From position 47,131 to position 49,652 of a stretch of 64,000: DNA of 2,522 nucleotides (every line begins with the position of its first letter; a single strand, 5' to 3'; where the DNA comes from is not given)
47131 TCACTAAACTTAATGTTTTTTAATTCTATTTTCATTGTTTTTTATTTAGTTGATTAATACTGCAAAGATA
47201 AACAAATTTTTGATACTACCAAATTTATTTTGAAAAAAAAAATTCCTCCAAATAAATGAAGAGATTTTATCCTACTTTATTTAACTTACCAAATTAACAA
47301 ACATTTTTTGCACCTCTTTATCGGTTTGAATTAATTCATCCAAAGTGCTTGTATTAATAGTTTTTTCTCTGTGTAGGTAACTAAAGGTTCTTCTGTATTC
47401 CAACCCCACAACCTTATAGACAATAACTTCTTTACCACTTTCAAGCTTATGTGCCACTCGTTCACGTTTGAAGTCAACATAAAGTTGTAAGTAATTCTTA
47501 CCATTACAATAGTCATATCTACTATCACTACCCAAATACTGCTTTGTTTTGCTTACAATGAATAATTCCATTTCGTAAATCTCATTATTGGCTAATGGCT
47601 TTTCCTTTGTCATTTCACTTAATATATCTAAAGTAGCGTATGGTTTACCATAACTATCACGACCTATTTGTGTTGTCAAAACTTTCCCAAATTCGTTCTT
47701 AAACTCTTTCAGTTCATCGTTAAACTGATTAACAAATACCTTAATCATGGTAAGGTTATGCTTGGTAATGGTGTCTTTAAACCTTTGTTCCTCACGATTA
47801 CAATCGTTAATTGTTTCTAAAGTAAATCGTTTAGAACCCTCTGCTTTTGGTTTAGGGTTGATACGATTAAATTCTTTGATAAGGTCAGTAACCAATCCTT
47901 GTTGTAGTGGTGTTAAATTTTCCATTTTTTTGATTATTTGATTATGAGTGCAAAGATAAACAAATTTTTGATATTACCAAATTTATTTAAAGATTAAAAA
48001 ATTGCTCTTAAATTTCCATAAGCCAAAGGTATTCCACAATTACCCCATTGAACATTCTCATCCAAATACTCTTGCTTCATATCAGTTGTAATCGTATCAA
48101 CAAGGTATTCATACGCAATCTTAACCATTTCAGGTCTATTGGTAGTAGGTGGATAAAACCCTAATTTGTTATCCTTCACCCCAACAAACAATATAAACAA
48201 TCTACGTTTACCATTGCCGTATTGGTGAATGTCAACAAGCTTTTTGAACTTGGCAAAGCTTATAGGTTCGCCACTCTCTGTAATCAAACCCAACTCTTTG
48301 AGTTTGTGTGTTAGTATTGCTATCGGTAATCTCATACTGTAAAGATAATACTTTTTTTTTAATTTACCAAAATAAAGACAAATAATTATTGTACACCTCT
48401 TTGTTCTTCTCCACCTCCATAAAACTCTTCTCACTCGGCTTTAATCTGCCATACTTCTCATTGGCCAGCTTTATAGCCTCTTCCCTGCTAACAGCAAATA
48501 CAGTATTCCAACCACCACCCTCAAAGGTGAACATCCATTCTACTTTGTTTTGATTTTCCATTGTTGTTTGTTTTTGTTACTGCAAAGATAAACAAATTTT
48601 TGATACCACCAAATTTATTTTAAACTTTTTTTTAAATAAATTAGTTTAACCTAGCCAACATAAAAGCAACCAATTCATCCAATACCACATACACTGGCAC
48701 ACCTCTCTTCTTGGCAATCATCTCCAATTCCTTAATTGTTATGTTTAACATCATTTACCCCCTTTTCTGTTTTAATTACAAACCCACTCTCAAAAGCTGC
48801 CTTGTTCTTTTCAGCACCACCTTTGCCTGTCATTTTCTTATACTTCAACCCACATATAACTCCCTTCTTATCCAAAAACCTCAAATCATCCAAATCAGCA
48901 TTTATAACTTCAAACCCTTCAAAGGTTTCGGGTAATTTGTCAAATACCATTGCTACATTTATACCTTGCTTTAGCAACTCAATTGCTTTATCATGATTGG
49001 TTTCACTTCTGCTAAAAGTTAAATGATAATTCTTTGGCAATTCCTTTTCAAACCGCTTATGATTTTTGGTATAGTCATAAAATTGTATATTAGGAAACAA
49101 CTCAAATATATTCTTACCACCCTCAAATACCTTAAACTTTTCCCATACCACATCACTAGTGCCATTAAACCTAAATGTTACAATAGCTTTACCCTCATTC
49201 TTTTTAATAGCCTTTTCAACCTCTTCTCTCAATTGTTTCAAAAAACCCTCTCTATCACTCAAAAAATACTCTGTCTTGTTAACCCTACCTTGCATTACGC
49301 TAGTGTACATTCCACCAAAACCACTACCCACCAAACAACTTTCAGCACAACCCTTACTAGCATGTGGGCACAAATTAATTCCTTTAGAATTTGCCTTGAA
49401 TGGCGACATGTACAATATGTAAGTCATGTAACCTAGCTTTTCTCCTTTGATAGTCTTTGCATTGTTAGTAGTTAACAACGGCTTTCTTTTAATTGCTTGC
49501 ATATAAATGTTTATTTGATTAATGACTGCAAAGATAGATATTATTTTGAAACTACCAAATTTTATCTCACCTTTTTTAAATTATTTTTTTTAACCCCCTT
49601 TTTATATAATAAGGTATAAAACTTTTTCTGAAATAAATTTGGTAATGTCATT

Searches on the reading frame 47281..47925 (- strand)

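Call 11: search_protein_families(library=pfam, proteins=[window:47281-47925:-], max_evalue=0.01)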
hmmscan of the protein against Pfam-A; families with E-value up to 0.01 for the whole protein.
window:47281-47925:- (214 aa): 1 family
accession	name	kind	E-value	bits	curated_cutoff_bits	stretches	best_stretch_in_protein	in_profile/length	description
PF24571.2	HEAT_SCC3-SA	-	0.0089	16.5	25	0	9-127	125-238/261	Cohesin subunit SCC3/SA, HEAT-repeats domain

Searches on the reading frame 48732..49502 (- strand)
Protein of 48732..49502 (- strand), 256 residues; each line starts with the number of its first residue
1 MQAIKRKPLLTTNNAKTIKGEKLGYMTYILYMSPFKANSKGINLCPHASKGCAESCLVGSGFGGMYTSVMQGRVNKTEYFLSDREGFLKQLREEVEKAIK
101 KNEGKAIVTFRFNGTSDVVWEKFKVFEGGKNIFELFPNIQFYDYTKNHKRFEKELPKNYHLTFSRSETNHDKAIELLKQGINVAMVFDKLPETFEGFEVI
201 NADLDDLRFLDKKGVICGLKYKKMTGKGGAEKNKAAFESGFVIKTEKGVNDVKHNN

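Call 11: search_protein_families(library=pfam, proteins=[window:48732-49502:-], max_evalue=0.01)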
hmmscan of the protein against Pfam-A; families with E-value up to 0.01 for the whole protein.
window:48732-49502:- (256 aa): 1 family
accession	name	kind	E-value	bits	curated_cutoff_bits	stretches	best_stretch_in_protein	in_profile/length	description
PF17338.8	GP88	-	1.1e-44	153.4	24.4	1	9-234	2-220/230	Gene product 88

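Call 12: find_related_loci(query=window:48732-49502:-, collection=viral_contigs, flank=6000)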
Query window:48732-49502:- (256 aa) in viral_contigs; peptide patterns used: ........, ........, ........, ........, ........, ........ (x = any residue, [..] = any of these).
215 stretches matched a pattern; 211 encode a relative of the query (tblastn E <= 1e-3); the best 80 are kept; 80 distinct loci.
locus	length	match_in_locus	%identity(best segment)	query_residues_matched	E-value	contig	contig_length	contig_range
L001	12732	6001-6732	77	4-250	4e-130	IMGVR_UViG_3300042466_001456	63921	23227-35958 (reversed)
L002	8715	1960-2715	73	2-252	2e-126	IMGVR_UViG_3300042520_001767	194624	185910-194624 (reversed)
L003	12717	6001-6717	77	7-246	2e-122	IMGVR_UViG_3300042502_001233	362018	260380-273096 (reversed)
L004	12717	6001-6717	73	4-245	2e-118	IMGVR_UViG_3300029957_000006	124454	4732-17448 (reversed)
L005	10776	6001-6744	70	4-246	2e-115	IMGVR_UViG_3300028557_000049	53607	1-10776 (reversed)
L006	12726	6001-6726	71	7-249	1e-114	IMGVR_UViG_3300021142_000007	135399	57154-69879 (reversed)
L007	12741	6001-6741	70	4-246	1e-113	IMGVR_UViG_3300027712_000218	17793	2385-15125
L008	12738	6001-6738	74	1-247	7e-123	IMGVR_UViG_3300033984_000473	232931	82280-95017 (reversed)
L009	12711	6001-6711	67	6-245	2e-106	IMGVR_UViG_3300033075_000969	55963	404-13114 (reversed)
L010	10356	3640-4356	62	5-245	1e-93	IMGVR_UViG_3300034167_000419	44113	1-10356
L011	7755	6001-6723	60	1-243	2e-93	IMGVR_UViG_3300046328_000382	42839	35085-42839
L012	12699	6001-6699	61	4-245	3e-91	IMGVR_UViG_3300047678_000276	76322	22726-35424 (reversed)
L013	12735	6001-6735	60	7-252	7e-91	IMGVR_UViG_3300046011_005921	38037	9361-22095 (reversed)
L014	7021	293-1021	60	9-252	6e-91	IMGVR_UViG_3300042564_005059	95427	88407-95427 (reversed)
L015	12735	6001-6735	55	7-249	2e-84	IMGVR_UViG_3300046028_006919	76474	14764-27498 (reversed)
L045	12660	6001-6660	44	14-240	4e-57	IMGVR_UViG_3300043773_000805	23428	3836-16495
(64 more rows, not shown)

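Call 39: search_protein_families(library=pfam, proteins=[L001:5035-5454:-, L004:5210-5626:-, L001:4364-4630:+, L004:4305-4613:+], max_evalue=1)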
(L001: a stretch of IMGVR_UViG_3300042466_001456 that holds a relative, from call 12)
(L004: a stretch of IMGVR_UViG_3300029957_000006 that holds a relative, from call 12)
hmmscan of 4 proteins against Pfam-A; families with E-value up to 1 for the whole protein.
L001:5035-5454:- (139 aa): 2 families
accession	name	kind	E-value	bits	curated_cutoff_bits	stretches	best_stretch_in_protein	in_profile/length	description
PF09320.16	DUF1977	-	0.11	13.1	23.4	1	92-131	38-76/108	Domain of unknown function (DUF1977)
PF13514.12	AAA_27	-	0.11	12.6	22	1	28-62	93-127/206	AAA domain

L004:5210-5626:- (138 aa): 2 families
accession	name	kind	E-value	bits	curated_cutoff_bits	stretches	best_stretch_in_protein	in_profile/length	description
PF23798.1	Beta-prop_SPT8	-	0.04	13.2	45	1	12-121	96-205/425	SPT8 beta propeller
PF23349.2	BBS7_hp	-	0.055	14.1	27.8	1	74-120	64-110/114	BBS7 hairpin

L001:4364-4630:+ (88 aa): 0 families

L004:4305-4613:+ (102 aa): 0 families

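Call 45: search_protein_families(library=phrogs, proteins=[L001:5035-5454:-, L004:5210-5626:-, window:48732-49502:-], max_evalue=0.001)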
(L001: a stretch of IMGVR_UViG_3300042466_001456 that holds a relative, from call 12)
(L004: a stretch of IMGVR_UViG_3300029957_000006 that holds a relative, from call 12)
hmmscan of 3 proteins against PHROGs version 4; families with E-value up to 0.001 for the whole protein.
L001:5035-5454:- (139 aa): 0 families

L004:5210-5626:- (138 aa): 1 family
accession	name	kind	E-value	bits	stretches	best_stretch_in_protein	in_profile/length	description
phrog_1035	-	DNA, RNA and nucleotide metabolism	0.00027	21.9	1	28-103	151-216/271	endonuclease VII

window:48732-49502:- (256 aa): 2 families
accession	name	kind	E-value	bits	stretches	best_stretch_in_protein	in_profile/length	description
phrog_1617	-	unknown function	4.5e-64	217.2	1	8-244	40-271/273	-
phrog_1392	-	unknown function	1.4e-08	35.4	1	15-221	57-247/296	-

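Call 46: search_solved_structures(query=L001:5035-5454:-, max_evalue=10)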
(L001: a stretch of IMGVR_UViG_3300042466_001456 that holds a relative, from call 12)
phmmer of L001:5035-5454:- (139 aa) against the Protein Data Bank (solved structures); distinct sequences matched with E-value up to 10: 0.

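Call 75: search_dna_similar(query=window:48732-49502:-, collection=phages, mode=protein, max_rows=25)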
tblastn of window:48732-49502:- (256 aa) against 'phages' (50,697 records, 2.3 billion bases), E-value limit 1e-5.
Records with a match: 268; places in all: 269; records where one place covers at least 80% of the query: 30.
Best place of each record, by identity: <60% 268.
By first word of the organism name: Mycobacterium 238; Pelagibacter 11; Roseobacter 3; uncultured 2; Stenotrophomonas 2; Xanthomonas 2; Puniceispirillum 2; Caulobacter 2; Mesorhizobium 2; Limnohabitans 1; and 3 more.
By host as written in the record: Mycobacterium smegmatis mc2 155 189; Mycobacterium smegmatis mc#155 30; Mycobacterium smegmatis mc2155 9; - 6; Candidatus Pelagibacter sp H2P3alpha 4; Candidatus Pelagibacter sp. HTCC7211 3; Candidatus Pelagibacter sp. HTCC1062 3; Candidatus Puniceispirillum marinum IMCC1322 2; and 19 more.
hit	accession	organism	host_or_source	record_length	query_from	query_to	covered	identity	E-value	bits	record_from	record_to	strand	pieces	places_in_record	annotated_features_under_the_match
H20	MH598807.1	Pelagibacter phage HTVC120P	Candidatus Pelagibacter sp. HTCC7211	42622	4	246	95%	49.0%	7e-57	201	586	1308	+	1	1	hypothetical protein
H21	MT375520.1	Pelagibacter phage Bylgja EXVC010P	Candidatus Pelagibacter sp H2P3alpha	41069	6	255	98%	44.9%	7e-54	192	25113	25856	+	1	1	hypothetical protein (x2)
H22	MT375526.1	Pelagibacter phage Himinglaeva EXVC011P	Candidatus Pelagibacter sp H2P3alpha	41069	6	255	98%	44.9%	7e-54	192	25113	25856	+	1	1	hypothetical protein (x2)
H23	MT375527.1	Pelagibacter phage Hroenn EXVC015P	Candidatus Pelagibacter sp H2P3alpha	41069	6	255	98%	44.9%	7e-54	192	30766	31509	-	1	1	hypothetical protein (x2)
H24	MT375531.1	Pelagibacter phage Unn EXVC019P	Candidatus Pelagibacter sp H2P3alpha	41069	6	255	98%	44.9%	7e-54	192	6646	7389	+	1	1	hypothetical protein (x2)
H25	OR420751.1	Pelagibacter phage HTVC309P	Candidatus Pelagibacter sp.FZCC0233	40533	4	246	95%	46.0%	6e-55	195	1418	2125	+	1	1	hypothetical protein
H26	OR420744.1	Pelagibacter phage HTVC134P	Candidatus Pelagibacter sp. HTCC7211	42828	4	246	95%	45.5%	4e-52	187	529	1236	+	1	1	hypothetical protein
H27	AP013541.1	uncultured phage_MedDCM-OCT-S42-C7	metagenomic fosmid library constructed ...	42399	6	246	94%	45.7%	5e-54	192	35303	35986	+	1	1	Phage protein Gp37/Gp68-like protein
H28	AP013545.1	uncultured phage MedDCM-OCT-S46-C10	metagenomic fosmid library constructed ...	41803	6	246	94%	44.8%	1e-51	186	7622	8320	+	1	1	Phage protein Gp37/Gp68-like protein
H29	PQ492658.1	Limnohabitans phage DC31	Limnohabitans sp. DCL3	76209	9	254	96%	40.9%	2e-42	159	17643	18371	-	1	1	hypothetical protein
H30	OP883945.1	Stenotrophomonas phage CM1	Stenotrophomonas maltophilia SRM01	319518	9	247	93%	42.0%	3e-49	179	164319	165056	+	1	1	record has no annotation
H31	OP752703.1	Stenotrophomonas phage RAS14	Stenotrophomonas maltophilia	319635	9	247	93%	42.0%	3e-49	179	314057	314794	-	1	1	hypothetical protein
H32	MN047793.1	Xanthomonas phage Xoo-sp13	Xanthomonas oryzae pv. oryzae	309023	6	250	96%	40.6%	2e-46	171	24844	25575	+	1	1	hypothetical protein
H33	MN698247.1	Pelagibacter phage HTVC115P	Candidatus Pelagibacter sp. HTCC7211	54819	16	237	87%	44.1%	5e-46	169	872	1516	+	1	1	hypothetical protein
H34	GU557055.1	Puniceispirillum phage HMO-2011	Candidatus Puniceispirillum marinum ...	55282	13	246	91%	41.6%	1e-39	151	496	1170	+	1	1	hypothetical protein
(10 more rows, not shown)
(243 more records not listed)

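Call 80: find_encoding_contigs(protein=window:48732-49502:-, flank=10000, max_places=3)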
Protein window:48732-49502:- (256 aa): 23 contigs read that carry it; 3 places shown.
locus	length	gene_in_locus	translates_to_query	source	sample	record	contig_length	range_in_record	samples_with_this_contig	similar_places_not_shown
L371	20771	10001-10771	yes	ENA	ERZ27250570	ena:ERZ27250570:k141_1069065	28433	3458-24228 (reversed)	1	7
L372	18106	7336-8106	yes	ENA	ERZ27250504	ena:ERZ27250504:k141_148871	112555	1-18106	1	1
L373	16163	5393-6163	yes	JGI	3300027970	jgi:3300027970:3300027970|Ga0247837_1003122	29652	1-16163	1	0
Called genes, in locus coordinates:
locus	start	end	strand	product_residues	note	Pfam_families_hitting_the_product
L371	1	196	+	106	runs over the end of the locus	-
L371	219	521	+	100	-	-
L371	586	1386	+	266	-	PF13495:Phage_int_SAM_4, PF00589:Phage_integrase, PF22823:MrpR_C_cat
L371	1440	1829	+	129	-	-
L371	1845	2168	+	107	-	-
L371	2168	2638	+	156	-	PF03013:Pyr_excise (weak)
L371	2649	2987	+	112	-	-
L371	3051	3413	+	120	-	-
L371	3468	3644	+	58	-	-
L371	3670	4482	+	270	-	-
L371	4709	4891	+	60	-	-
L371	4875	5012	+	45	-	-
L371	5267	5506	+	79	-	-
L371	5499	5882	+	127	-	-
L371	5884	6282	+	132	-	-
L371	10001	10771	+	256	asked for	PF17338:GP88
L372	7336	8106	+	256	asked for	PF17338:GP88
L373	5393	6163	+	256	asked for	PF17338:GP88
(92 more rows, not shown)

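Call 91: search_protein_families(library=pfam, proteins=[L045:5242-5679:-, L045:4515-5066:-, L045:3068-4315:-, L006:4366-4785:-, L015:4896-5321:-], max_evalue=0.01)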
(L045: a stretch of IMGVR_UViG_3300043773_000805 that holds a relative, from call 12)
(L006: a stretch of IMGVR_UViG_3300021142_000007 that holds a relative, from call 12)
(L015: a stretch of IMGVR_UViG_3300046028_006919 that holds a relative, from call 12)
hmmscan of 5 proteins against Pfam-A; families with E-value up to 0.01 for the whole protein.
L045:5242-5679:- (145 aa): 0 families

L045:4515-5066:- (183 aa): 1 family
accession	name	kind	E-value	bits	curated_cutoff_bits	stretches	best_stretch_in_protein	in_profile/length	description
PF19161.5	DUF5843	-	9e-10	38.7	25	1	7-128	3-124/196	Family of unknown function (DUF5843)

L045:3068-4315:- (415 aa): 0 families

L006:4366-4785:- (139 aa): 0 families

L015:4896-5321:- (142 aa): 0 families

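Call 93: search_solved_structures(query=A8, max_evalue=10)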
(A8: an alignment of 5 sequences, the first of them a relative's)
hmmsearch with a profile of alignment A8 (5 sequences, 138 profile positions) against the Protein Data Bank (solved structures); distinct sequences matched with E-value up to 10: 2.
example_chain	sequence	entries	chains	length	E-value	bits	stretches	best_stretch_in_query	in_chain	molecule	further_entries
8qma_L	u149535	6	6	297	0.87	12.7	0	62-93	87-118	PAP9 | PAP9, FSD2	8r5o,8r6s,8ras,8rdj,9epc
9j5i_D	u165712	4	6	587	1.5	12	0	51-70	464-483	Serine/threonine-protein phosphatase 2A 65 kDa regulatory subunit A beta isoform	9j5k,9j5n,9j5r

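Call 94: search_protein_families(library=pfam, alignment_id=A8, max_evalue=1)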
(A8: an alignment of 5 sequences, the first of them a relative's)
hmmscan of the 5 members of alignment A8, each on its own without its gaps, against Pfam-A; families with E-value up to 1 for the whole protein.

A. member 1, L001:5035-5454:- (139 aa): 2 families
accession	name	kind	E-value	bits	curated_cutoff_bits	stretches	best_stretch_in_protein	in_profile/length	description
PF09320.16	DUF1977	-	0.11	13.1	23.4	1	92-131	38-76/108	Domain of unknown function (DUF1977)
PF13514.12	AAA_27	-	0.11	12.6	22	1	28-62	93-127/206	AAA domain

B. families by the number of members that match (of 5 scanned): 5 families
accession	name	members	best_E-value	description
PF23798.1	Beta-prop_SPT8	1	0.04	SPT8 beta propeller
PF23349.2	BBS7_hp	1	0.055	BBS7 hairpin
PF18043.6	T4_Rnl2_C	1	0.084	T4 RNA ligase 2 C-terminal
PF13514.12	AAA_27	1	0.11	AAA domain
PF09320.16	DUF1977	1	0.11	Domain of unknown function (DUF1977)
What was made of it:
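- On Iteron-type replication origin (lambda, P1 oriR, plasmids): In relatives the neighbour is a 139-aa protein with no family assignment (calls 11, 45, 93, 94).
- Tried and rejected: No Pfam or PDB match even with a profile (calls 39, 46, 93, 94).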
